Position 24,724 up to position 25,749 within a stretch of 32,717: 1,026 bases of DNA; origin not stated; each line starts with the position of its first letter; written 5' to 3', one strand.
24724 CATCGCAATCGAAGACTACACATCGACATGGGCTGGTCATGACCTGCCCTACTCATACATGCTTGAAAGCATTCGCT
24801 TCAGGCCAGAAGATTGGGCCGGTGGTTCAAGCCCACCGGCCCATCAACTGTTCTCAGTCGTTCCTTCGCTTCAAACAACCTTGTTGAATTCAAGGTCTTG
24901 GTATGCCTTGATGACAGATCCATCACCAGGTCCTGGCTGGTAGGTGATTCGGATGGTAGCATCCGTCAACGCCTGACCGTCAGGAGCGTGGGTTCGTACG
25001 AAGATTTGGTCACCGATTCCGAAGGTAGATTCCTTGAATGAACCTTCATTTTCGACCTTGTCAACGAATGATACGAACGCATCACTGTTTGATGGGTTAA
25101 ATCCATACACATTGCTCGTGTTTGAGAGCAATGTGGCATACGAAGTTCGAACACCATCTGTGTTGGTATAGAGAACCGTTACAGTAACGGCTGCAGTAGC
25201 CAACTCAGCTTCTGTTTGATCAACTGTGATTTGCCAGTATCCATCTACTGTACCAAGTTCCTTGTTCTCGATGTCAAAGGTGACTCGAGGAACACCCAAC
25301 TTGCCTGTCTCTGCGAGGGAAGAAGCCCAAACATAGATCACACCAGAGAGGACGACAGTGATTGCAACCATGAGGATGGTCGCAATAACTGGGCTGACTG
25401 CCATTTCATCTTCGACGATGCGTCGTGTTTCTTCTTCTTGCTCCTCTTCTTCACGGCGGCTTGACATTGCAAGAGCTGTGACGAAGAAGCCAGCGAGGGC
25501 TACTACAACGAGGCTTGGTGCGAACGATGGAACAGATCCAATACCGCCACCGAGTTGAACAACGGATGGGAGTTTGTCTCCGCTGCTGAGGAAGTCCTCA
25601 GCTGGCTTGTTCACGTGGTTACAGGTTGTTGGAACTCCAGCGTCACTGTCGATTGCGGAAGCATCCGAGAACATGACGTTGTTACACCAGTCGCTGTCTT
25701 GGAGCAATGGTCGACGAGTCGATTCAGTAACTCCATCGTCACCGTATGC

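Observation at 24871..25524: A complete archaeal pilin-like module is fused in frame behind the membrane anchor of a >2600-aa adhesin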

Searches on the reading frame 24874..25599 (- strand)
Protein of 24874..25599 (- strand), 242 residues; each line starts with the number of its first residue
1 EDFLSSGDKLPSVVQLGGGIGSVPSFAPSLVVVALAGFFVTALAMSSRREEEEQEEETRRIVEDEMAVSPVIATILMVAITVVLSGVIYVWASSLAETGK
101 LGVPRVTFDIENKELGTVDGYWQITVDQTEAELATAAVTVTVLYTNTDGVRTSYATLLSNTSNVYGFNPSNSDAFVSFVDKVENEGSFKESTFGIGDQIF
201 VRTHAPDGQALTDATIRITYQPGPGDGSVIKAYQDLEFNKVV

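Call 8: search_protein_families(library=pfam, proteins=[window:24874-25599:-], max_evalue=1)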
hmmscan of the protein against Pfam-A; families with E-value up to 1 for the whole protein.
window:24874-25599:- (242 aa): 2 families
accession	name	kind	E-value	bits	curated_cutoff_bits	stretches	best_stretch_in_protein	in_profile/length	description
PF07790.16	Pilin_N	-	2e-08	35.4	25.2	1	67-112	2-46/78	Archaeal Type IV pilin, N-terminal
PF04143.19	Sulf_transp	-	0.069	13.1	27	1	32-178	90-229/310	Sulphur transport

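Call 9: search_protein_families(library=ncbifam, proteins=[window:24874-25599:-], max_evalue=1)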
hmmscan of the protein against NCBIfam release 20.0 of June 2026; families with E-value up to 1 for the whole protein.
window:24874-25599:- (242 aa): 4 families
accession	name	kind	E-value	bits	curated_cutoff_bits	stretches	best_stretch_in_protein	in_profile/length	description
TIGR02537.2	arch_flag_Nterm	domain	7.7e-09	34.9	20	1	67-95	4-32/33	archaellin/type IV pilin N-terminal domain-containing protein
NF046073.1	UpsA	equivalog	2.3e-05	24.6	130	1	67-95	3-31/136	pilin subunit UpsA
TIGR02599.1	TIGR02599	subfamily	0.003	16.8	256.5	1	65-145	6-86/361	Verru_Chthon cassette protein C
NF052650.1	YknW_fam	equivalog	0.028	13.9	110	1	31-96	45-111/213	YknW family membrane protein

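Call 10: find_homologous_proteins(query=window:24874-25599:-, max_evalue=0.001)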
Query window:24874-25599:- (242 aa): 485 proteins with E <= 0.001 among 1987 candidates; the best 120 are listed.
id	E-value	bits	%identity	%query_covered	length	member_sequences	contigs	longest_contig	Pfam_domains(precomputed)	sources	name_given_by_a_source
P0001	2.9e-149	512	100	100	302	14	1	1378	PF07790.17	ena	-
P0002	1.1e-129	449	87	100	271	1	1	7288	PF07790.17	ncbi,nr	ncbi:MAG: type IV pilin, partial [Candidatus Thermoplasmatota archaeon]|nr:type IV pilin [Candidatus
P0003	2.6e-110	385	75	98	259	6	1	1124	PF07790.17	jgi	jgi:flagellin-like protein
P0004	3.3e-109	382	92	75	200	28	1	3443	PF07790.17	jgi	-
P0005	9.3e-106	370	89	76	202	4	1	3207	PF07790.17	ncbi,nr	ncbi:MAG: archaellin/type IV pilin N-terminal domain-containing protein, partial [Candidatus Thermop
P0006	1.1e-105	370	87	75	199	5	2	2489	PF07790.17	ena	-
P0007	2.4e-101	356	94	73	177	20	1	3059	PF07790.17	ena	-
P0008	1.9e-92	327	86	74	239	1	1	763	PF07790.17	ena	-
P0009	7.7e-87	308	86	69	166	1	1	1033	-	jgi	-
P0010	3.5e-83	296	78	73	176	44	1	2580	PF07790.17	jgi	jgi:flagellin-like protein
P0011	1.4e-74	268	59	91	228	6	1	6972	PF07790.17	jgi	jgi:flagellin-like protein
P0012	5.8e-74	266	56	98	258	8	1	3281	PF07790.17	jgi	jgi:flagellin-like protein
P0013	2.9e-73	264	56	98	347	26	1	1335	PF07790.17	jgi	jgi:flagellin-like protein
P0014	3.6e-73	264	57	98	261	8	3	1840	PF07790.17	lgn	-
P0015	7.4e-73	263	57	98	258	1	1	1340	PF07790.17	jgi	jgi:flagellin-like protein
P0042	3.4e-56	208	56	74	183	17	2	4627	PF07790.17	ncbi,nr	ncbi:MAG: type IV pilin [Euryarchaeota archaeon]|nr:type IV pilin [Euryarchaeota archaeon] MBT561838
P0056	2.3e-51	192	48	96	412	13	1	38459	PF07790.17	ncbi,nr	ncbi:MAG: hypothetical protein CM15mP71_4550 [Candidatus Poseidoniales archaeon]|nr:MAG: hypothetica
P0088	3.8e-39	152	48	88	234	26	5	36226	PF07790.17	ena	-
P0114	1.4e-19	88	33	88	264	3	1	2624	PF07790.17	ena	-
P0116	9.3e-11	60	35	69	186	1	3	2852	PF07790.17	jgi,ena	-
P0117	1.4e-9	56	51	36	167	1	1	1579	PF07790.17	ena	-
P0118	6.3e-9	54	79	16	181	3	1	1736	PF07790.17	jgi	-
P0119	6.3e-9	54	49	39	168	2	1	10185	PF07790.17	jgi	-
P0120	6.9e-9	53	79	16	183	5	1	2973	PF07790.17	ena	-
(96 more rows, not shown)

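Call 15: find_encoding_contigs(protein=P0056, flank=10000, max_places=3)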
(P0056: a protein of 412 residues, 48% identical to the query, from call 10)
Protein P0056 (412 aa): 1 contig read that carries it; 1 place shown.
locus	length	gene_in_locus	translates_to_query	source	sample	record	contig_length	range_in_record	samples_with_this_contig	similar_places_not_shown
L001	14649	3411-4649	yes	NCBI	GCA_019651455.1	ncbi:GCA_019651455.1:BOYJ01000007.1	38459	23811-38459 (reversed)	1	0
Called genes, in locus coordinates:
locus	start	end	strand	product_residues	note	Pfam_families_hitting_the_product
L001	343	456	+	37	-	-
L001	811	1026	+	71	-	-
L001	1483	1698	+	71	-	-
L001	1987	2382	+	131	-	-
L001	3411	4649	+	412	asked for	PF07790:Pilin_N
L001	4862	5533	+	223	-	PF00702:Hydrolase, PF12710:HAD, PF13419:HAD_2 (faint)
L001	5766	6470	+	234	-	PF02464:CinA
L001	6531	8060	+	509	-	PF00149:Metallophos, PF04042:DNA_pol_E_B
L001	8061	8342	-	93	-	-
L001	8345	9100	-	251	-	PF03465:eRF1_3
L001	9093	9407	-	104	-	PF26356:Pelota_N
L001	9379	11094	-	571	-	PF01268:FTHFS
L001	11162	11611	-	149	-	PF15975:Flot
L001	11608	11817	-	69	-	-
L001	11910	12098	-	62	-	PF01145:Band_7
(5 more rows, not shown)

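Call 17: find_related_loci(query=A1, collection=genome_contigs, flank=10000)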
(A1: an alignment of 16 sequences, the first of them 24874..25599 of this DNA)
Query A1 (242 aa) in genome_contigs; peptide patterns used: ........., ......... (x = any residue, [..] = any of these).
598 stretches matched a pattern (row limit reached: there are more); 536 encode a relative of the query (tblastn E <= 1e-3); the best 80 are kept; 80 distinct loci.
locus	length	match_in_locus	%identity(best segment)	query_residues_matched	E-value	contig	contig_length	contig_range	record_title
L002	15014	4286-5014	93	1-242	4e-140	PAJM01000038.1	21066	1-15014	MAG: Methanobacteriota archaeon isolate SAT95 MHASMcontig_776977, whole genome shotgun sequence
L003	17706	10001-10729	93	1-242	2e-137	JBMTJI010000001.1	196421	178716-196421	MAG: Candidatus Poseidoniaceae archaeon isolate CJ_V5_S11_50percent_ser_metabat.43 NODE_3_length_196421_cov_8.593713, wh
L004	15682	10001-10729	92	1-242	2e-137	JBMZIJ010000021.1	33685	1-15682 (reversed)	MAG: Candidatus Poseidoniaceae archaeon isolate ME_XS_2301_4_bin25 ME_XS_2301_4_bin25_20, whole genome shotgun sequence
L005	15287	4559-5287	91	1-242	3e-137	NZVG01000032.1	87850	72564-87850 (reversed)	MAG: Methanobacteriota archaeon isolate NAT68 40528, whole genome shotgun sequence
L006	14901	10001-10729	91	1-242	2e-136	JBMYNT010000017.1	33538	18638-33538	MAG: Candidatus Poseidoniaceae archaeon isolate ME_XS_2307_bin_75 ME_XS_2307_bin_75_16, whole genome shotgun sequence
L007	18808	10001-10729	92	1-242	3e-136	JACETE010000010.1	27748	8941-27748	MAG: Candidatus Poseidoniales archaeon isolate MCMED-G34 MGII-MCMED-G34-C10, whole genome shotgun sequence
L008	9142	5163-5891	89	1-242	1e-134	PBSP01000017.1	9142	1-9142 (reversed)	MAG: Methanobacteriota archaeon isolate NP83 55688, whole genome shotgun sequence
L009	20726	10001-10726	87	1-242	7e-133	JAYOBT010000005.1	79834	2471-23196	MAG: Candidatus Poseidoniales archaeon isolate 139554_S156_metabat_bins_2.tsv.144 NODE_193_length_79834_cov_16.898043, w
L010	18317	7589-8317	90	1-242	1e-132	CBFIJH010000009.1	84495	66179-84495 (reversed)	MAG: Candidatus Poseidoniaceae archaeon isolate Co_bin_759_indstr genome assembly, contig: Co_bin_759_indstr_c9, whole g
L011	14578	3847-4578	89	1-242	2e-132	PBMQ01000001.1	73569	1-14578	MAG: Methanobacteriota archaeon isolate SP209 42804, whole genome shotgun sequence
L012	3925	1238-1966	89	1-242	8e-135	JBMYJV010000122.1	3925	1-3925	MAG: Candidatus Poseidoniaceae archaeon isolate ME_XS_2109_bin_66 ME_XS_2109_bin_66_121, whole genome shotgun sequence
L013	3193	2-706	89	9-242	1e-132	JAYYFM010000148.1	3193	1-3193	MAG: Thermoplasmatota archaeon isolate XS_MAG85 XS_MAG85_0150, whole genome shotgun sequence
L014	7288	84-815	87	1-242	3e-126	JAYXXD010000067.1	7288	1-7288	MAG: Thermoplasmatota archaeon isolate XS_MAG161 XS_MAG161_0067, whole genome shotgun sequence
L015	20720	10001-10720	79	3-241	7e-123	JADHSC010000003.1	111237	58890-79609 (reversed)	MAG: Candidatus Poseidoniaceae archaeon isolate BS30m-G39 BS307-30m-sub-C5, whole genome shotgun sequence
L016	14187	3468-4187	78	3-241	2e-122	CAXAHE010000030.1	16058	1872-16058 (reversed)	MAG TPA_asm: uncultured Candidatus Poseidoniales archaeon isolate ERR3525245_binner12_Refined_112 genome assembly, conti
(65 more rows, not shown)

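Call 27: predict_structure(alignment_id=A2)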
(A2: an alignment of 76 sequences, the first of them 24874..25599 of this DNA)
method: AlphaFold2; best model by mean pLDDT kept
length: 242 residues; sequences in the alignment: 76
mean_pLDDT: 76.0   pTM: 0.59
mean pLDDT of the five models: 76.0, 74.6, 73.9, 73.7, 71.3
residues with pLDDT >= 90: 61; 70-90: 99; 50-70: 54; < 50: 28
segments of 3 or more residues with pLDDT < 50: 1-8, 17-24, 58-64
pLDDT, mean of each block of 10 residues (from residue 1): 44 48 49 67 61 51 55 87 88 63 82 85 91 88 90 90 84 89 71 87 89 92 84 88 80
secondary structure, 60 per line:
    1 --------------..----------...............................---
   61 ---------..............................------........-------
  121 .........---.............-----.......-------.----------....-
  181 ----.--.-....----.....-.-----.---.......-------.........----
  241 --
elements in order: H27-57 H70-99 E106-113 E121-129 E138-145 E151-157 E176-179 E190-193 E198-202 E214-220 E228-236

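Call 32: fold_search(model_id=the predicted structure, library=pdb)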
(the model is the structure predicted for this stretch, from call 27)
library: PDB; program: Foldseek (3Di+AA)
matches with E <= 10: 1649; with E <= 0.001: 3
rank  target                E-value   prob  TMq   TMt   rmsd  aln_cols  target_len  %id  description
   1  9pr5_A                6.3e-04  1.00  0.27  0.24  10.6       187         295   10  Cryo-EM structure of the human inward-rectifier potassium 7.1 channel (Kir7.1) extended state (released 2026-02-25)
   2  9eq7_L                7.1e-04  1.00  0.32  0.38   7.6       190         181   16  Halobacterium salinarum archaellum filament (released 2024-07-17)
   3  4p94_B                8.8e-04  1.00  0.29  0.46   5.1       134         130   14  The crystal structure of the soluble domain of Sulfolobus acidocaldarius FlaF (residues 35-164) (released 2015-04-22)
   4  9eq7_A                1.3e-03  1.00  0.36  0.44   6.7       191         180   10  Halobacterium salinarum archaellum filament (released 2024-07-17)
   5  9eq7_E                1.5e-03  1.00  0.34  0.43   7.1       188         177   12  Halobacterium salinarum archaellum filament (released 2024-07-17)
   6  7ofq_B                1.5e-03  1.00  0.33  0.36   7.7       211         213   13  The archaellum of Methanocaldococcus villosus (released 2022-01-19)
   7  9i5h_C                1.5e-03  0.99  0.33  0.40   8.7       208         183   14  Structure of the bacterial archaellum from L. aerophila (released 2025-05-21)
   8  4zbh                  1.8e-03  1.00  0.28  0.47   6.9       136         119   14  THE CRYSTAL STRUCTURE OF THE SOLUBLE DOMAIN OF SULFOLOBUS ACIDOCALDARIUS FLAF (released 2015-04-29)
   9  4p94_A                2.4e-03  1.00  0.29  0.50   5.4       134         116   14  The crystal structure of the soluble domain of Sulfolobus acidocaldarius FlaF (residues 35-164) (released 2015-04-22)
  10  9nms_A                2.4e-03  1.00  0.29  0.25   9.5       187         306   11  R162Q mutant of inwardly rectifying potassium channel Kir7.1 (released 2026-01-28)
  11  7uaa_A                4.7e-03  0.99  0.30  0.23   9.4       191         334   12  CryoEM structure of the pancreatic ATP-sensitive potassium channel in the ATP-bound state with Kir6.2-CTD in the up co (released 2022-08-31)
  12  7u7m_A                4.9e-03  0.99  0.30  0.24   9.4       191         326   12  Cryo-EM structure of the pancreatic ATP-sensitive potassium channel in the presence of carbamazepine and ATP with Kir6 (released 2022-08-31)
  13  7tys_A                4.9e-03  0.99  0.30  0.22   9.4       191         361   12  Cryo-EM structure of the pancreatic ATP-sensitive potassium channel bound to ATP and repaglinide with Kir6.2-CTD in th (released 2022-08-31)
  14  7u1s_A                5.5e-03  0.87  0.24  0.18  13.1       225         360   15  Cryo-EM structure of the pancreatic ATP-sensitive potassium channel bound to ATP and repaglinide with SUR1-out conform (released 2022-08-31)
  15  5kyh_A                6.5e-03  0.90  0.24  0.24  14.2       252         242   12  Structure of Iho670 Flagellar-like Filament (released 2016-09-07)
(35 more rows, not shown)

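Call 33: find_encoding_contigs(protein=P0119, flank=10000, max_places=3)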
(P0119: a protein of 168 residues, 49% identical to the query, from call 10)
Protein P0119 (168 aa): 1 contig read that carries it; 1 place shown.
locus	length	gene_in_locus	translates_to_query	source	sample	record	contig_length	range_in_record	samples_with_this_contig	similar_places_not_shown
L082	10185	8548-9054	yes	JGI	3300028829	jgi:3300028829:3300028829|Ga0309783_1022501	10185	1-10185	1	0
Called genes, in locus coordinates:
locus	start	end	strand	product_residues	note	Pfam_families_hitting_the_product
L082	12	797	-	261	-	PF01522:Polysacc_deac_1 (weak)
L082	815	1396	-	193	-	PF13302:Acetyltransf_3, PF00583:Acetyltransf_1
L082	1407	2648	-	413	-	-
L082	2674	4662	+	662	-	PF21138:SMUBP-2_HCS1_1B (faint), PF13086:AAA_11, PF13245:AAA_19, PF13604:AAA_30, PF13087:AAA_12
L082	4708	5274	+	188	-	PF06271:RDD (weak)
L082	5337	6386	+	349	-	-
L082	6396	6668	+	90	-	-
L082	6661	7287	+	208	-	PF01300:Sua5_yciO_yrdC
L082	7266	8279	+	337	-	PF00557:Peptidase_M24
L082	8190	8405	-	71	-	-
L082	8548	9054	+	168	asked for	PF07790:Pilin_N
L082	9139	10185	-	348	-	?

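Call 34: find_encoding_contigs(protein=P0116, flank=10000, max_places=3)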
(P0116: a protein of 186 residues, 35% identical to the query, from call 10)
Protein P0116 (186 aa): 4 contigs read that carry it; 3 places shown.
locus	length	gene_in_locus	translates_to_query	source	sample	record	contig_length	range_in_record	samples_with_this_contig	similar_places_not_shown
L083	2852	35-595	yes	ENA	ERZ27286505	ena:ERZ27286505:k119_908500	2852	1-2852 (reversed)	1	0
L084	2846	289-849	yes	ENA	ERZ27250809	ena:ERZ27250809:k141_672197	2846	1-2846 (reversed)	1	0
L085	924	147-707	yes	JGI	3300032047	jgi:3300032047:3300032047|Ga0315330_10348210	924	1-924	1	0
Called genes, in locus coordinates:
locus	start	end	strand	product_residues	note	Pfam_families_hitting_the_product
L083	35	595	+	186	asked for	PF07790:Pilin_N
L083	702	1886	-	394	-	PF00535:Glycos_transf_2, PF13641:Glyco_tranf_2_3 (weak)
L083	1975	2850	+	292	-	?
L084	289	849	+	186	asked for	PF07790:Pilin_N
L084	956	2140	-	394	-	PF00535:Glycos_transf_2, PF13641:Glyco_tranf_2_3 (weak)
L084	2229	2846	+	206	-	?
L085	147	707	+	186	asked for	PF07790:Pilin_N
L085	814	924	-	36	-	?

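Call 35: search_protein_representatives(alignment_id=A1)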
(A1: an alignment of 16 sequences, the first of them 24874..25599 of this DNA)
Query: 16 sequences, 259 profile positions. Proteins with E-value up to 0.001 (for the whole library): 3522; up to 1e-10: 270; up to 1e-30: 32. The best 150 are listed.
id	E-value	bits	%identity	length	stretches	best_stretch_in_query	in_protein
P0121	4.4e-115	399.4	-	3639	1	8-258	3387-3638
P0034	2.9e-113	393.4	-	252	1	1-253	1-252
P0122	1.9e-111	387.5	-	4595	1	1-258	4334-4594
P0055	5.8e-101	353.1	-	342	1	1-252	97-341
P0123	1.2e-94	332.4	-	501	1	11-258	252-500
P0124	1.9e-91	321.9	-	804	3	18-257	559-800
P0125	4.9e-89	314.0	-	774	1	1-251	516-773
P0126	2.9e-88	311.5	-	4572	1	4-258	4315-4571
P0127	1.9e-87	308.8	-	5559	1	20-258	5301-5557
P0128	1.4e-86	306.0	-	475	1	19-251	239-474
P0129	1.6e-84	299.3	-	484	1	16-253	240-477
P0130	2.4e-77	275.7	-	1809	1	20-251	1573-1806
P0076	4.5e-75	268.3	-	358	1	19-252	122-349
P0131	7.1e-75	267.6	-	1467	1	20-253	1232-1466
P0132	1.4e-74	266.6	-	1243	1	18-252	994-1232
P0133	9.5e-73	260.6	-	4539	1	15-253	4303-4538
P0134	8.8e-71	254.2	-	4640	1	17-252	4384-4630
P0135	2.0e-59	217.0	-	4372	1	17-252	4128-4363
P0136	3.7e-47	176.8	-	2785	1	26-243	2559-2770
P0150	3.4e-22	95.0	-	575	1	115-244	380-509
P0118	1.6e-18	82.9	-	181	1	79-168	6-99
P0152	3.7e-18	81.8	-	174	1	69-188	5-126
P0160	3.3e-17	78.6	-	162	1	80-159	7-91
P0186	7.5e-16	74.2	-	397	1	78-160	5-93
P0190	8.9e-16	73.9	-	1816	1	31-198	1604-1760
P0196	1.2e-15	73.5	-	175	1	79-122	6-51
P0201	1.5e-15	73.2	-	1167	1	26-238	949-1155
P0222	1.5e-14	69.9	-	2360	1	30-199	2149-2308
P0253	1.1e-13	67.0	-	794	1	31-200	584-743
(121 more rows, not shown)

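Call 42: find_encoding_contigs(protein=P0222, flank=10000, max_places=2)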
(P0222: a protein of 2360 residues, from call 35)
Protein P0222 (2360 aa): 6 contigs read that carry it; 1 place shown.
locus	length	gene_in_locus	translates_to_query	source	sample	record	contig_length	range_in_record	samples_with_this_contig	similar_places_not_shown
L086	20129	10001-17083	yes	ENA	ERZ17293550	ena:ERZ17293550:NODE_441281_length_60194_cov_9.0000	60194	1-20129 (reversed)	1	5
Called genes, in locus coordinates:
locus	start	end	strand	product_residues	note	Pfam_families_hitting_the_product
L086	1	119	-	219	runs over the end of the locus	PF10080:FtrD-like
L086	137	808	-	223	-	PF02463:SMC_N (weak), PF00005:ABC_tran, PF13304:AAA_21 (faint)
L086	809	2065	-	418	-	PF12704:MacB_PCD (weak), PF02687:FtsX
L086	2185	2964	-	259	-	PF01757:Acyl_transf_3 (faint), PF07786:HGSNAT_cat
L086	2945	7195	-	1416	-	PF01869:BcrAD_BadFG, PF09989:DUF2229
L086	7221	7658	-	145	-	PF01989:AcnX_swivel_put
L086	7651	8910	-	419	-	PF04412:AcnX, PF28403:AcnX_2nd, PF28406:AcnX_3rd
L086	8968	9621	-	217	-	-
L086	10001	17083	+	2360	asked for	PF12810:ALK_LTK_GRD, PF07790:Pilin_N (weak)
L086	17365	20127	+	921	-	?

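Call 43: find_encoding_contigs(protein=P0150, flank=10000, max_places=2)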
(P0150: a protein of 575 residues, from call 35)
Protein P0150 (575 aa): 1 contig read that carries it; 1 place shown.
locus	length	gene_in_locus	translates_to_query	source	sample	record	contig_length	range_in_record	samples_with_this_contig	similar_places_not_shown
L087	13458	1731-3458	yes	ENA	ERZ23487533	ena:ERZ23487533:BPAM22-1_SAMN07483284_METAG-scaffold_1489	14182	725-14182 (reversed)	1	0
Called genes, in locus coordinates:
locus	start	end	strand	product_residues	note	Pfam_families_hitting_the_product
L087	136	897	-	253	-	PF01066:CDP-OH_P_transf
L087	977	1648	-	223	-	PF13380:CoA_binding_2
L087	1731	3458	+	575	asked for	-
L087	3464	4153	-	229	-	PF00588:SpoU_methylase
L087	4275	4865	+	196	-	PF00827:Ribosomal_L15e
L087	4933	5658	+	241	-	-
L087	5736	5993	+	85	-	-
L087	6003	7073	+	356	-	PF00753:Lactamase_B, PF12706:Lactamase_B_2 (weak)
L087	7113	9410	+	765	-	PF00801:PKD (faint), PF18911:PKD_4 (weak), PF22352:K319L-like_PKD (weak)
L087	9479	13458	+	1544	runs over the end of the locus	-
